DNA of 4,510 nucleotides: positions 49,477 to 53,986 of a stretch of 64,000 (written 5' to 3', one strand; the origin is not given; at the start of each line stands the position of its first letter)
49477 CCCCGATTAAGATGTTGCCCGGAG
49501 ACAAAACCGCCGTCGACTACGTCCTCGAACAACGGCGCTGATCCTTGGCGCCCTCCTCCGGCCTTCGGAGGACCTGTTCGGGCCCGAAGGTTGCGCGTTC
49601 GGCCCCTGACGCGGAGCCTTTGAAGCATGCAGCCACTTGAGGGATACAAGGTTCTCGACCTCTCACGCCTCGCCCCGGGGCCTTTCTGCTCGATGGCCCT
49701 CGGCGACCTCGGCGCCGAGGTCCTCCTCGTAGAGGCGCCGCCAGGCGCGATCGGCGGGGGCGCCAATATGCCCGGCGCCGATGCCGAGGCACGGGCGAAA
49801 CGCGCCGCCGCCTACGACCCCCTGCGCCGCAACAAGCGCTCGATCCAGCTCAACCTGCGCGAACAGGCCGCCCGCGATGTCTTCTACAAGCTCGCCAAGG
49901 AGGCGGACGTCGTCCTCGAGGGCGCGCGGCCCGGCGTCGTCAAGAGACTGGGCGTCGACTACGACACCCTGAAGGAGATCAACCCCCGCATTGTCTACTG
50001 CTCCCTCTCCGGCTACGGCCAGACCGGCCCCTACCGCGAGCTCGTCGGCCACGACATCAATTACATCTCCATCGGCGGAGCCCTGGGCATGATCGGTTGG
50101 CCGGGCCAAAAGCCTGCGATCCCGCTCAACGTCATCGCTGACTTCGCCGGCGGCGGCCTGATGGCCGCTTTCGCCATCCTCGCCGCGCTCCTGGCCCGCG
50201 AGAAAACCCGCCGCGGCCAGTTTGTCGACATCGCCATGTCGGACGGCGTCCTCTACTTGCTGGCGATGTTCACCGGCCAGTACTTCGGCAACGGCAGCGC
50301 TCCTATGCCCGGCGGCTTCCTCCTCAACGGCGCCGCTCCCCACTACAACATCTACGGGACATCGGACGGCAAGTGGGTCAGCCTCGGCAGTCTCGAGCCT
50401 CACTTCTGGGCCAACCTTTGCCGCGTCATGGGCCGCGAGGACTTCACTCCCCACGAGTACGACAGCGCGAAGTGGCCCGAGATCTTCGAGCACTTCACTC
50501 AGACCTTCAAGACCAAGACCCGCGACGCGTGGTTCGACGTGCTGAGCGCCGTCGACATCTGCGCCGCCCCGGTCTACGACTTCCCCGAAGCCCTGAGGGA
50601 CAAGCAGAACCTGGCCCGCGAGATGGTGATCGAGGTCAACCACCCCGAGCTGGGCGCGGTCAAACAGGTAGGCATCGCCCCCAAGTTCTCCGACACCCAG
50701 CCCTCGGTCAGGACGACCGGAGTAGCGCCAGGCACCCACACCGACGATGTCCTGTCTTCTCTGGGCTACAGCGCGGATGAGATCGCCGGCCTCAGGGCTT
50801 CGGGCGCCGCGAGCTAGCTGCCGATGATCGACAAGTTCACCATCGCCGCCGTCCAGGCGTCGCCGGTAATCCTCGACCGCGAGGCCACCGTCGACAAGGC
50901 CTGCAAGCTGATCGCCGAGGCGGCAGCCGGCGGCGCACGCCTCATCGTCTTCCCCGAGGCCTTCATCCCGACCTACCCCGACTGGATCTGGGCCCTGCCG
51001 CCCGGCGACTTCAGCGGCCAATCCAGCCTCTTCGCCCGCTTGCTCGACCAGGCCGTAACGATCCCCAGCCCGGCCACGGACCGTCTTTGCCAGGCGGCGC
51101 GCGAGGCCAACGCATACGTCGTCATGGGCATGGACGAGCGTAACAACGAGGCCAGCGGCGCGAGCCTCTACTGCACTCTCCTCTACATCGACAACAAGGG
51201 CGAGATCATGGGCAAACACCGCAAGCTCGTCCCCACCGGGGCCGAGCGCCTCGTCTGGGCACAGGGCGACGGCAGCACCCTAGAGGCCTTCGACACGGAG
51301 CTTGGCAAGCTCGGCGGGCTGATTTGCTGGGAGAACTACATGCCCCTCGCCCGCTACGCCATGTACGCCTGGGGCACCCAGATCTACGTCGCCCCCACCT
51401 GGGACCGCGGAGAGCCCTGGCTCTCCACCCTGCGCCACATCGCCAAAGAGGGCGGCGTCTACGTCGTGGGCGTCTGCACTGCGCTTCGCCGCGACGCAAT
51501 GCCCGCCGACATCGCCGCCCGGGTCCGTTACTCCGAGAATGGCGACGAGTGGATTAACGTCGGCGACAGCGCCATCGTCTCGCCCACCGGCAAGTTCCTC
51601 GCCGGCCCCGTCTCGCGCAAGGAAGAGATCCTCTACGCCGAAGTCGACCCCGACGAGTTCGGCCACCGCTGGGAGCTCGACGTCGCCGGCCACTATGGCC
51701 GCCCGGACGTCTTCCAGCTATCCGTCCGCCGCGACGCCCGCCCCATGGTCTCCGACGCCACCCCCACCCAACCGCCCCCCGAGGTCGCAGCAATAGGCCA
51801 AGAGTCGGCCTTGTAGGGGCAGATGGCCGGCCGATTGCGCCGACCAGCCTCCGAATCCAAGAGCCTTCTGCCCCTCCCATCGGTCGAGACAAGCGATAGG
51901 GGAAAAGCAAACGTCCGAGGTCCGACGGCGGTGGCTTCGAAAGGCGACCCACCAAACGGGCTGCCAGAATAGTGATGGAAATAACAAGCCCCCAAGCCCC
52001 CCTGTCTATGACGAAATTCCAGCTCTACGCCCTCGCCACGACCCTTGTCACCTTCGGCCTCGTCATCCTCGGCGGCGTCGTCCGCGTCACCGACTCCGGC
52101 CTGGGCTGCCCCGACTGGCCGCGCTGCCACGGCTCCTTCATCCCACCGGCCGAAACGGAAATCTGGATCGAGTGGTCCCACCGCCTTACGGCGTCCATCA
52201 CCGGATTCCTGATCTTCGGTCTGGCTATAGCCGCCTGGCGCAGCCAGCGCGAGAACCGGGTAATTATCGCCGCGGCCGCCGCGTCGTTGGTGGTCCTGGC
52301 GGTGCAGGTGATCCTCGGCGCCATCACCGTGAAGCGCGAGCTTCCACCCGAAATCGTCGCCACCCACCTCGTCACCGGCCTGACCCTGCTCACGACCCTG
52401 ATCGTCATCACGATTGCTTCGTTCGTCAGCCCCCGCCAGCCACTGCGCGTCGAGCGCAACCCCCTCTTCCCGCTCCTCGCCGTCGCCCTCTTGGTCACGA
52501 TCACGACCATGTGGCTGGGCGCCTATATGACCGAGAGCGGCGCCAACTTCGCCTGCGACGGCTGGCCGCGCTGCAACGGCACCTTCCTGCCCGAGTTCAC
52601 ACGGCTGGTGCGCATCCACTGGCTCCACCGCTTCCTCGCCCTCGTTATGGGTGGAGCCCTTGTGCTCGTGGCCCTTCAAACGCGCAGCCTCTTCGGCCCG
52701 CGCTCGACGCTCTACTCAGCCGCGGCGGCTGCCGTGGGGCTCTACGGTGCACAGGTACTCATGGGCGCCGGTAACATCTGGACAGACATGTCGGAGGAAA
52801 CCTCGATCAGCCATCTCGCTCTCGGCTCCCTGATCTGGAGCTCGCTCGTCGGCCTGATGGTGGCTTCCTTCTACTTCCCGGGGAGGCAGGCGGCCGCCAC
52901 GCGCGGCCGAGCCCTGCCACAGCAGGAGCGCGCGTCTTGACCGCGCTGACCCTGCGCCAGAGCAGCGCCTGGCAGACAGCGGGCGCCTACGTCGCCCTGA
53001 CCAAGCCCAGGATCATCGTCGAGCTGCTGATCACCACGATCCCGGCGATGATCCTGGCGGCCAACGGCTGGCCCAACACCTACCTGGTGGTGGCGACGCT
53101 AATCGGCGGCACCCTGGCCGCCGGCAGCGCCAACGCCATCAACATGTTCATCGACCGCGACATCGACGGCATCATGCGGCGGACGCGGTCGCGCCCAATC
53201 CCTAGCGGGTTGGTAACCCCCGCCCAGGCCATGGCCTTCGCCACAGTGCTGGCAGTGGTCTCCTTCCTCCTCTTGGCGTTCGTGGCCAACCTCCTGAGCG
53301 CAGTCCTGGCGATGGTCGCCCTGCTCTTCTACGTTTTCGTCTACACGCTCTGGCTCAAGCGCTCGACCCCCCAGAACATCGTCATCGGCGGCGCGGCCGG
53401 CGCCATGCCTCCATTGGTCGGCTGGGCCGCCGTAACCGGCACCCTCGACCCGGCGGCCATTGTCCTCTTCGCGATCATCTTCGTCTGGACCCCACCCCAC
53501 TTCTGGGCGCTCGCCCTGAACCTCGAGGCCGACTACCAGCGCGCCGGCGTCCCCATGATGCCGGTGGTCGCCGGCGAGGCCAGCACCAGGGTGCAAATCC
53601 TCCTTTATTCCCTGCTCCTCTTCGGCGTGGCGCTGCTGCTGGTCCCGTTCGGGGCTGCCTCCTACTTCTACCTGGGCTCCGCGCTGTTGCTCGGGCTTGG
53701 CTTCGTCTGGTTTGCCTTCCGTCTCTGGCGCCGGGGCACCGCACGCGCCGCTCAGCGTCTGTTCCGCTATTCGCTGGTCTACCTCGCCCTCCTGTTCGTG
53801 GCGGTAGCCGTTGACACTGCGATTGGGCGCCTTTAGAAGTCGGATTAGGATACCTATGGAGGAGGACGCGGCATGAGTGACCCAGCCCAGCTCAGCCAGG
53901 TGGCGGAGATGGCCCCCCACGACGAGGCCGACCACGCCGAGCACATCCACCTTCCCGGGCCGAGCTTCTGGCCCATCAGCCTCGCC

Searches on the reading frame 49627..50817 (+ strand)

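Call 38: search_protein_families(library=pfam, proteins=[window:49627-50817:+], max_evalue=0.00001)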
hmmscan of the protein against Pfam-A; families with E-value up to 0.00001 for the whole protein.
window:49627-50817:+ (396 aa): 1 family
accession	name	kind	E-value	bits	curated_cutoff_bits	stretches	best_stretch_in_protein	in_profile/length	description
PF02515.22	CoA_transf_3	-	4.8e-101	339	23.3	1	4-365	1-359/366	CoA-transferase family III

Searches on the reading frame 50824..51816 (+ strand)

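Call 38: search_protein_families(library=pfam, proteins=[window:50824-51816:+], max_evalue=0.00001)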
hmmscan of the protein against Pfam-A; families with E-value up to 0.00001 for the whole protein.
window:50824-51816:+ (330 aa): 1 family
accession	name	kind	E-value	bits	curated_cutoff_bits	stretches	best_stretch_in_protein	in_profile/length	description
PF00795.27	CN_hydrolase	-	4.2e-54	184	23.2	1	6-278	1-250/256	Carbon-nitrogen hydrolase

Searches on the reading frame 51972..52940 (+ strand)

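Call 38: search_protein_families(library=pfam, proteins=[window:51972-52940:+], max_evalue=0.00001)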
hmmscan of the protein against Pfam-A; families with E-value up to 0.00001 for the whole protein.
window:51972-52940:+ (322 aa): 1 family
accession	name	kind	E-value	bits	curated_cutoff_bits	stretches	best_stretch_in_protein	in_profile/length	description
PF02628.20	COX15-CtaA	-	6.9e-47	160.5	29.9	2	62-293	73-322/322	Cytochrome oxidase assembly protein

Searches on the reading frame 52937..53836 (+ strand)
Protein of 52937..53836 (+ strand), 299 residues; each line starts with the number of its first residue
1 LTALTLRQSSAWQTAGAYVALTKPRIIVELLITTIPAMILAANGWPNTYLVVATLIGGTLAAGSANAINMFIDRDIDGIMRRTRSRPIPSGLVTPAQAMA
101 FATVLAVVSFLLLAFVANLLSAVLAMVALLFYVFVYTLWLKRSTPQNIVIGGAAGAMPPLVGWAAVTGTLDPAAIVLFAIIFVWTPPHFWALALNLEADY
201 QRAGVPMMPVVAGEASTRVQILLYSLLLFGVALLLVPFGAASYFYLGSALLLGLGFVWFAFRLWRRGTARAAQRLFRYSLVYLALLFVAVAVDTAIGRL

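Call 38: search_protein_families(library=pfam, proteins=[window:52937-53836:+], max_evalue=0.00001)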
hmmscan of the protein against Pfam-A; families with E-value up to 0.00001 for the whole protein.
window:52937-53836:+ (299 aa): 1 family
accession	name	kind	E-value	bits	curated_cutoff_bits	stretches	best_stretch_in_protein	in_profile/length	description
PF01040.23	UbiA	-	3.1e-71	240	34.2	1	30-279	1-248/250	UbiA prenyltransferase family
